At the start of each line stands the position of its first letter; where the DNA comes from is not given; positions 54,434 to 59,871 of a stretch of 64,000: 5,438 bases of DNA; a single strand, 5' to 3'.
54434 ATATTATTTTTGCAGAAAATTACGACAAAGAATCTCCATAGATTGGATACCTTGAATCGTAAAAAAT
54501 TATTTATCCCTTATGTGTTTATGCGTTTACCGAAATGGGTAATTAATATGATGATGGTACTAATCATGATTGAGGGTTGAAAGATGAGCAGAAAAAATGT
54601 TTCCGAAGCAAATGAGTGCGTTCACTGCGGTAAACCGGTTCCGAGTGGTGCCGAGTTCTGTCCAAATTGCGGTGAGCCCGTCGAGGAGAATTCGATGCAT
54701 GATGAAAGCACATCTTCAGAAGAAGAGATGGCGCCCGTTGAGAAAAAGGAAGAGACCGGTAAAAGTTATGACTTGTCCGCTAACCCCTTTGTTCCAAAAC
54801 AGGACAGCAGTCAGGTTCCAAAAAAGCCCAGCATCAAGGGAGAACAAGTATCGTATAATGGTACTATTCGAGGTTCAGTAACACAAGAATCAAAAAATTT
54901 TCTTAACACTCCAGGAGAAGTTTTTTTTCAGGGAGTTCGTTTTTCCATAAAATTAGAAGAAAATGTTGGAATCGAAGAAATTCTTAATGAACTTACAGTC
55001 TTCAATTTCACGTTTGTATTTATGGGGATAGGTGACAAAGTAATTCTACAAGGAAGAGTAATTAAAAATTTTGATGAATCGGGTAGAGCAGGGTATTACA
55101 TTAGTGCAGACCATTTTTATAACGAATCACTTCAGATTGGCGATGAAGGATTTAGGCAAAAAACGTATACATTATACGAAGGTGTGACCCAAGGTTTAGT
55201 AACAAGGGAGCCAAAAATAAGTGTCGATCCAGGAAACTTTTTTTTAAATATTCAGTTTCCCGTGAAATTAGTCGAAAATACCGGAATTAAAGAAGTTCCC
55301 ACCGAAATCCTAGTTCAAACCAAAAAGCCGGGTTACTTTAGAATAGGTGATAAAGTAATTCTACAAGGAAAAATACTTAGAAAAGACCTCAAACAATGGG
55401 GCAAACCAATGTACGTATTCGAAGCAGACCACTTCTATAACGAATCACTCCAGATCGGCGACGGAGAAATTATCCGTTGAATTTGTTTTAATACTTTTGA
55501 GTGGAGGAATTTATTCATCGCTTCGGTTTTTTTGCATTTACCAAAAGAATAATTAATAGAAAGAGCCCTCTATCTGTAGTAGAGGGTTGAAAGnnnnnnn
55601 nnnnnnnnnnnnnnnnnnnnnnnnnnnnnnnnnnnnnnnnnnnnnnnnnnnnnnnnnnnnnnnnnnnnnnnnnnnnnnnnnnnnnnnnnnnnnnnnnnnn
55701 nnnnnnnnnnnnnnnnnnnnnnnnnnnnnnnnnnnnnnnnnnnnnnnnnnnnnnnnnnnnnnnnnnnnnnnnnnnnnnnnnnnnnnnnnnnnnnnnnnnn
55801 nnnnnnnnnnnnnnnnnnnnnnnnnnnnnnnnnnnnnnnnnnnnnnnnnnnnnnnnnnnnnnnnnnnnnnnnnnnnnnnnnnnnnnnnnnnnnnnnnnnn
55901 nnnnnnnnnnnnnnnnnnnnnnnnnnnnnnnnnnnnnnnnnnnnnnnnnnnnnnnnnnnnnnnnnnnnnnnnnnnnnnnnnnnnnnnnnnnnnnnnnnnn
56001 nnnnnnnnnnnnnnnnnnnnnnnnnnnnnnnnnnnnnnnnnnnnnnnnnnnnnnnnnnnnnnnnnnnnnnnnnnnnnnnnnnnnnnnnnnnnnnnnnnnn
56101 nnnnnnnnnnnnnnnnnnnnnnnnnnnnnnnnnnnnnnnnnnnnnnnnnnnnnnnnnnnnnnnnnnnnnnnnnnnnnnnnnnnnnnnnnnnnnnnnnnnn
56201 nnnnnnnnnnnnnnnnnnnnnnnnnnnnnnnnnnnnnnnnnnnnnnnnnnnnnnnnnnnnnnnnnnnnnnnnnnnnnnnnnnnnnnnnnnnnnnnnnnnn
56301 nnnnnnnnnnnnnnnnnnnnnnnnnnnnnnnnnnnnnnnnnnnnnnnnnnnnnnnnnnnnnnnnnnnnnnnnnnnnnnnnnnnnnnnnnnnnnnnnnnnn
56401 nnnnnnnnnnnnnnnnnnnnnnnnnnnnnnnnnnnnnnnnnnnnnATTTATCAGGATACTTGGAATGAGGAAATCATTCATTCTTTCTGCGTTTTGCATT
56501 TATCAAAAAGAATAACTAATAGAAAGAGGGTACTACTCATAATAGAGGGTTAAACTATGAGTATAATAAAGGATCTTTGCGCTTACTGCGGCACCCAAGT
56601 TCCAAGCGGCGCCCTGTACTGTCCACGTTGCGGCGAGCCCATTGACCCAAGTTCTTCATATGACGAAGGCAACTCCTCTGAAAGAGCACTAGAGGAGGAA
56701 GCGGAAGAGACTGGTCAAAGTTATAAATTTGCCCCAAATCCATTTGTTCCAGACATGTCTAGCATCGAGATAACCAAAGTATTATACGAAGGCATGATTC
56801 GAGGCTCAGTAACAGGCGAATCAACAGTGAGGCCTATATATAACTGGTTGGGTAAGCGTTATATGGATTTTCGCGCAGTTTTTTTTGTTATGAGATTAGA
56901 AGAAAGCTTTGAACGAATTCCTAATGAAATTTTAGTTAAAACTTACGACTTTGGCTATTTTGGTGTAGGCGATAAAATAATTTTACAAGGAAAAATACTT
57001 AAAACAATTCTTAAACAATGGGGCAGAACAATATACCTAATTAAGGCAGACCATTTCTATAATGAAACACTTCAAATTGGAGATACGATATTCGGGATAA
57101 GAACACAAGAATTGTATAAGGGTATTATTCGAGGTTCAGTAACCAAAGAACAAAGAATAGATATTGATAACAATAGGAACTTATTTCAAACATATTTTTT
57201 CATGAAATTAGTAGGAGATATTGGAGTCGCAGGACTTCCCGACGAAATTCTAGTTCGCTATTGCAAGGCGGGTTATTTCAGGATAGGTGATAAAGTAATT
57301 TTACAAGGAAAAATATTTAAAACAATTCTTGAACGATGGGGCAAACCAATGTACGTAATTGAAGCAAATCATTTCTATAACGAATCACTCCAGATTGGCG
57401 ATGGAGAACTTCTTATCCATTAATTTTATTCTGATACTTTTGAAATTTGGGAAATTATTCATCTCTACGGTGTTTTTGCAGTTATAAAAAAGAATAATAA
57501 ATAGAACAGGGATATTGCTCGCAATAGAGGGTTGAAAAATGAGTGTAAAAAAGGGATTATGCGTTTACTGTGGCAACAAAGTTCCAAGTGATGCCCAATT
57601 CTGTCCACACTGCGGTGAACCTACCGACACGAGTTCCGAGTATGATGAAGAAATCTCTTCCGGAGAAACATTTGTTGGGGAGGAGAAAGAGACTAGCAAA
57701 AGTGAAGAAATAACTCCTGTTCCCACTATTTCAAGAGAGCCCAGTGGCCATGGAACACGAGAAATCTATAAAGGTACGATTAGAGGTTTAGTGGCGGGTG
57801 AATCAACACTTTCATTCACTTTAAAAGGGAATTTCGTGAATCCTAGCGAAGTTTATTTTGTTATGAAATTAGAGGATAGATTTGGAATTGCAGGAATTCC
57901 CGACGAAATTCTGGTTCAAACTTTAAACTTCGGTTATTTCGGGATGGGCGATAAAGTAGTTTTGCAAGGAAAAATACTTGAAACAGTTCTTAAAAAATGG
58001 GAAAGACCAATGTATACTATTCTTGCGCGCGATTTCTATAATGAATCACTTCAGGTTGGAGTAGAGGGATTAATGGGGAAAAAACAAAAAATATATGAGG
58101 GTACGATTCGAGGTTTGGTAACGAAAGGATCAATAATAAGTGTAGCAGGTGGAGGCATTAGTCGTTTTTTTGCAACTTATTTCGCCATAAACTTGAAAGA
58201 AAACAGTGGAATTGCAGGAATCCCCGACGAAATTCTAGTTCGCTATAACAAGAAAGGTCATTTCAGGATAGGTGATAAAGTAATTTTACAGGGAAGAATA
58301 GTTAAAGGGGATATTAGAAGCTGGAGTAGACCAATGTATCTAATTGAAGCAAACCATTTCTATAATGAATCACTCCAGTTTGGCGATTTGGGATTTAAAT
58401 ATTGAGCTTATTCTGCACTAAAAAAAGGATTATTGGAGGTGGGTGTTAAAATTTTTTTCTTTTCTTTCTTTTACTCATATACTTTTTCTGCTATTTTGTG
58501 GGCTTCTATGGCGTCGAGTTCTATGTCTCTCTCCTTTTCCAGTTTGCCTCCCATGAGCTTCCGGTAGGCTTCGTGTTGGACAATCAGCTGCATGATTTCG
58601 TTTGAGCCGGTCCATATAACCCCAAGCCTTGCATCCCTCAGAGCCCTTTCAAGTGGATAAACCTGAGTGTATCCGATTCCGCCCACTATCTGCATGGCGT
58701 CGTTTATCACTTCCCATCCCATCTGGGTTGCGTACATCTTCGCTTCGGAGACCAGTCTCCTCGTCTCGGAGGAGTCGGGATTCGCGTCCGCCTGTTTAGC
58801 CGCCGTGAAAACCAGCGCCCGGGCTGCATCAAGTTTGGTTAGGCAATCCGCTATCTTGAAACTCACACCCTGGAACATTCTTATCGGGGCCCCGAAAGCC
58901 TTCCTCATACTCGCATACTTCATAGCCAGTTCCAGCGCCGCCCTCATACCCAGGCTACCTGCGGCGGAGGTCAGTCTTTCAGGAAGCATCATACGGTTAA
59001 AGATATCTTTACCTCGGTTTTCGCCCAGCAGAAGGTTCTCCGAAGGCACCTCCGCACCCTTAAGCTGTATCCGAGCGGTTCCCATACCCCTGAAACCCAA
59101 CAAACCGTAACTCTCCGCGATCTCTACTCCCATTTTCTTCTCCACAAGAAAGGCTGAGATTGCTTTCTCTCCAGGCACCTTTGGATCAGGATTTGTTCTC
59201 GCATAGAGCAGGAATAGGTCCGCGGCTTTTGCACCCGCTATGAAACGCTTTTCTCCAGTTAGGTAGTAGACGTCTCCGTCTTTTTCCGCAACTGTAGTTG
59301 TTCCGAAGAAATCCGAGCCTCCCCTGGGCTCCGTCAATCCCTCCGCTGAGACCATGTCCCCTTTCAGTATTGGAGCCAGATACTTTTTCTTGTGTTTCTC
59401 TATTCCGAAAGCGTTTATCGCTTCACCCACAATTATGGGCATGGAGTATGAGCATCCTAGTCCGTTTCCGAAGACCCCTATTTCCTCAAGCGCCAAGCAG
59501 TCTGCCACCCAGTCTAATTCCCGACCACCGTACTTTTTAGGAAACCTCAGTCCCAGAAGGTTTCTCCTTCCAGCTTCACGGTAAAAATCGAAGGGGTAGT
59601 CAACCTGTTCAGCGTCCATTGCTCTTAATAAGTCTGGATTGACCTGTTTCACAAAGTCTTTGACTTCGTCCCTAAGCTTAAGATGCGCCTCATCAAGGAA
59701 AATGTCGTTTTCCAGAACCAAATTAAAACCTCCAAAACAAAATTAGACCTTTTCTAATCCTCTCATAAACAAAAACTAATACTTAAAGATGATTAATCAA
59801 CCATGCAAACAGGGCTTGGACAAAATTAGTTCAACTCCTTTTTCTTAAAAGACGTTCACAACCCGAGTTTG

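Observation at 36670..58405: Two divergent tandem arrays of nine Zn-ribbon/OB-repeat proteins: a candidate diversified intracellular binding repertoire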

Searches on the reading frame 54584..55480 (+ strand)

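Call 5: search_protein_families(library=pfam, proteins=[window:54584-55480:+], max_evalue=1)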
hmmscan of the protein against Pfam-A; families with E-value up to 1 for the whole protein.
window:54584-55480:+ (298 aa): 17 families
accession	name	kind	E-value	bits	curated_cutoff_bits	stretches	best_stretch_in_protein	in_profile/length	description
PF13240.11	Zn_Ribbon_1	-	1.9e-07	31.1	25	1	12-33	2-23/23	zinc-ribbon domain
PF13248.11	Zn_ribbon_3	-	2.1e-06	27.4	27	1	10-32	3-25/26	zinc-ribbon domain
PF12773.13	DZR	-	1.3e-05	25.7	27.3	1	12-33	1-22/45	Double zinc ribbon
PF24460.1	DUF7575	-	0.00052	19.8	28.5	1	8-34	2-28/28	Domain of unknown function (DUF7575)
PF17032.10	Zn_ribbon_15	-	0.0063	17.7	28.9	1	7-30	50-73/73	zinc-ribbon family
PF18912.6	DZR_2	-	0.011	15.9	27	1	11-35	23-48/56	Double zinc ribbon domain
PF24463.1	DUF7577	-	0.011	15.7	28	1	12-32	5-25/27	Domain of unknown function (DUF7577)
PF24461.1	DUF7576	-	0.023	15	27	0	23-48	17-42/60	Family of unknown function (DUF7576)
PF23455.1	DUF7129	-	0.076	13.2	30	1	11-35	13-39/45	Domain of unknown function (DUF7129)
PF05810.19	NinF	-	0.084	13.3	27.5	0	26-39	2-15/25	NinF protein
PF14803.11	Zn_ribbon_Nudix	-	0.09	13.2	25.6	1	25-40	2-17/34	Nudix N-terminal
PF06827.20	zf-FPG_IleRS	-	0.12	12.7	21.3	0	24-43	2-21/30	Zinc finger found in FPG and IleRS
PF16919.11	PknG_rubred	-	0.29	11.6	28.5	0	19-42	32-55/74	Protein kinase G rubredoxin domain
PF09889.16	DUF2116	-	0.31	11.5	26.8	1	12-31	6-26/59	Probable treble clef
PF12156.14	ATPase-cat_bd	-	0.43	11.8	27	0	11-25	1-15/86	Putative metal-binding domain of cation transport ATPase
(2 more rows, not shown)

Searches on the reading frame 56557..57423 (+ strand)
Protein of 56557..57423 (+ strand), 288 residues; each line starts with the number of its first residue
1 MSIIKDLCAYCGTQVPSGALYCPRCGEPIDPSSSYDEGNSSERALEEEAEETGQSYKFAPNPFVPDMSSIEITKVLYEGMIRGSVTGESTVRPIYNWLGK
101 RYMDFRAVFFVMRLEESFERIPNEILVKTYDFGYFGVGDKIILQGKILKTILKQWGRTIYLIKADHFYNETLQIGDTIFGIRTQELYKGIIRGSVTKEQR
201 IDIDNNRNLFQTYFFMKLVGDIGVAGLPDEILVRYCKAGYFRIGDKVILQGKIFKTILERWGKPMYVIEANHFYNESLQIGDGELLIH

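Call 5: search_protein_families(library=pfam, proteins=[window:56557-57423:+], max_evalue=1)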
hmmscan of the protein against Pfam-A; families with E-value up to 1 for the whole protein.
window:56557-57423:+ (288 aa): 12 families
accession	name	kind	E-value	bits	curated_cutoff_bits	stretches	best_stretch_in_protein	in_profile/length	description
PF13240.11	Zn_Ribbon_1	-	2.3e-06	27.6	25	1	8-28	2-22/23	zinc-ribbon domain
PF12773.13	DZR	-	0.00041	20.9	27.3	1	8-30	1-23/45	Double zinc ribbon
PF18912.6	DZR_2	-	0.0041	17.4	27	1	5-30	21-47/56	Double zinc ribbon domain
PF17032.10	Zn_ribbon_15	-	0.017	16.3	28.9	1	6-26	53-73/73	zinc-ribbon family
PF09297.16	Zn_ribbon_NUD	-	0.038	14.1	24.8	1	21-32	5-16/32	NADH pyrophosphatase zinc ribbon domain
PF24463.1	DUF7577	-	0.05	13.7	28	2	8-28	5-25/27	Domain of unknown function (DUF7577)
PF24460.1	DUF7575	-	0.068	13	28.5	1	21-31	5-15/28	Domain of unknown function (DUF7575)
PF13248.11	Zn_ribbon_3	-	0.07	13.1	27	1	21-32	4-15/26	zinc-ribbon domain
PF03931.21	Skp1_POZ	-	0.1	13.2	21.9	0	125-157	3-35/62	Skp1 family, tetramerisation domain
PF18439.7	zf_UBZ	-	0.1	12.7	25.6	0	21-32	4-15/32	Ubiquitin-Binding Zinc Finger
PF19333.4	FAXC_N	-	0.11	13.1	27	0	129-178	22-71/104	Failed axon connections homolog N-terminus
PF16919.11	PknG_rubred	-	0.44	11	28.5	1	14-60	31-72/74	Protein kinase G rubredoxin domain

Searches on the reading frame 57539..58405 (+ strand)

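Call 5: search_protein_families(library=pfam, proteins=[window:57539-58405:+], max_evalue=1)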
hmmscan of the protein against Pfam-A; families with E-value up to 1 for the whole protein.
window:57539-58405:+ (288 aa): 11 families
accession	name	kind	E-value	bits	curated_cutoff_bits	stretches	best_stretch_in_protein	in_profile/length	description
PF13240.11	Zn_Ribbon_1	-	3.6e-07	30.2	25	1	8-28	2-22/23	zinc-ribbon domain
PF13248.11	Zn_ribbon_3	-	3.9e-06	26.6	27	1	8-28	5-25/26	zinc-ribbon domain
PF12773.13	DZR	-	9.8e-05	22.9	27.3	1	7-26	26-45/45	Double zinc ribbon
PF10571.15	UPF0547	-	0.0021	18.6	29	1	11-26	6-21/26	Uncharacterised protein family UPF0547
PF18912.6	DZR_2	-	0.0021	18.3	27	1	4-32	20-49/56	Double zinc ribbon domain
PF09297.16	Zn_ribbon_NUD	-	0.0093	16.1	24.8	1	19-30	3-14/32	NADH pyrophosphatase zinc ribbon domain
PF17032.10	Zn_ribbon_15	-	0.011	16.9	28.9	1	6-26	53-73/73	zinc-ribbon family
PF24460.1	DUF7575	-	0.027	14.3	28.5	2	8-30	6-28/28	Domain of unknown function (DUF7575)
PF09889.16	DUF2116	-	0.26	11.7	26.8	1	8-23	6-21/59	Probable treble clef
PF24463.1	DUF7577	-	0.28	11.3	28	1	8-27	5-24/27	Domain of unknown function (DUF7577)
PF14803.11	Zn_ribbon_Nudix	-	0.49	10.8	25.6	1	21-32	2-13/34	Nudix N-terminal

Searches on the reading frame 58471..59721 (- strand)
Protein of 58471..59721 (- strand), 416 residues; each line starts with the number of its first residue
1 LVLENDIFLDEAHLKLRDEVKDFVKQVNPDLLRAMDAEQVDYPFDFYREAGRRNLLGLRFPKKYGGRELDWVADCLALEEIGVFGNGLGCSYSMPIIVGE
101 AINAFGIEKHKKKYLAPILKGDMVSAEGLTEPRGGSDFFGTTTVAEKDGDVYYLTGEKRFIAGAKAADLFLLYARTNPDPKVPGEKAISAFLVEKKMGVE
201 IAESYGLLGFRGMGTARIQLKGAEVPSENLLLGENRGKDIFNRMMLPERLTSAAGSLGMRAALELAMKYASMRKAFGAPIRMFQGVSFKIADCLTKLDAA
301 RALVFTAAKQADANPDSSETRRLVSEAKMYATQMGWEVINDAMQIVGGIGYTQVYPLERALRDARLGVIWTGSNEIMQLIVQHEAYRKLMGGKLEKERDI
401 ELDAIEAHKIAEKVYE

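Call 82: search_protein_families(library=ncbifam, proteins=[window:58471-59721:-], max_evalue=0.001)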
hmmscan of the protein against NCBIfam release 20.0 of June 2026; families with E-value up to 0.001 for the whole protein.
window:58471-59721:- (416 aa): 22 families
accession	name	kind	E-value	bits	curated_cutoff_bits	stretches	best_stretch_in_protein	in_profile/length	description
NF042972.1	AcrlCoAredClosAcrC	equivalog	4e-70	236.4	640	1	7-384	3-375/378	acryloyl-CoA reductase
NF042439.1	SulpropCoADesulf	equivalog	7.4e-60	202.7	600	1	33-384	17-369/379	3-sulfinopropanoyl-CoA desulfinase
NF058590.1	AcCoDHFadEBacil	equivalog_domain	8.2e-60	202.9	600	1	10-395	22-420/586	acyl-CoA dehydrogenase FadE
NF045552.1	GlutCoADH_Des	equivalog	3.6e-55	187.7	470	1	10-383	6-377/387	glutaryl-CoA dehydrogenase Acd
NF045652.1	ProlPCPDhRedW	equivalog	8.6e-54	182.8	650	1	19-378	6-366/376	L-prolyl-[peptidyl-carrier protein] dehydrogenase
NF053553.1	prodigi_MBC_PigA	equivalog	5.5e-52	177.1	500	1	8-382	4-376/381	prodigiosin MBC biosynthesis dehydrogenase PigA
NF008997.0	PRK12341.1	equivalog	9.3e-50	169.8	537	1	19-382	15-373/382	acyl-CoA dehydrogenase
NF043006.1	CyhCrbnylCoADH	equivalog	3.1e-49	168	650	1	55-385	49-375/380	cyclohexane-1-carbonyl-CoA dehydrogenase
TIGR03207.1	cyc_hxne_CoA_dh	equivalog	1.4e-35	122.7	575.35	1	19-383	11-369/372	cyclohexanecarboxyl-CoA dehydrogenase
NF002885.1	PRK03354.1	equivalog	1.5e-33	116.3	540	1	17-388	13-376/378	crotonobetainyl-CoA dehydrogenase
NF052270.1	Staph_DH_FadE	equivalog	4.6e-28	98.1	600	1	106-383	121-391/400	acyl-CoA dehydrogenase FadE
TIGR03204.1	pimC_large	equivalog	4.8e-23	81.7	623.85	1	12-301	7-295/395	pimeloyl-CoA dehydrogenase large subunit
NF049984.1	Rv1679_FadE16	equivalog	7.5e-22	78.1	600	1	37-371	16-351/371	Rv1679 family acyl-CoA dehydrogenase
NF008594.0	PRK11561.1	equivalog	3.9e-20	71.7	545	1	123-382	178-436/540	isovaleryl-CoA dehydrogenase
TIGR03203.1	pimD_small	equivalog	1.2e-19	70.7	652.7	1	51-355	47-346/378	pimeloyl-CoA dehydrogenase small subunit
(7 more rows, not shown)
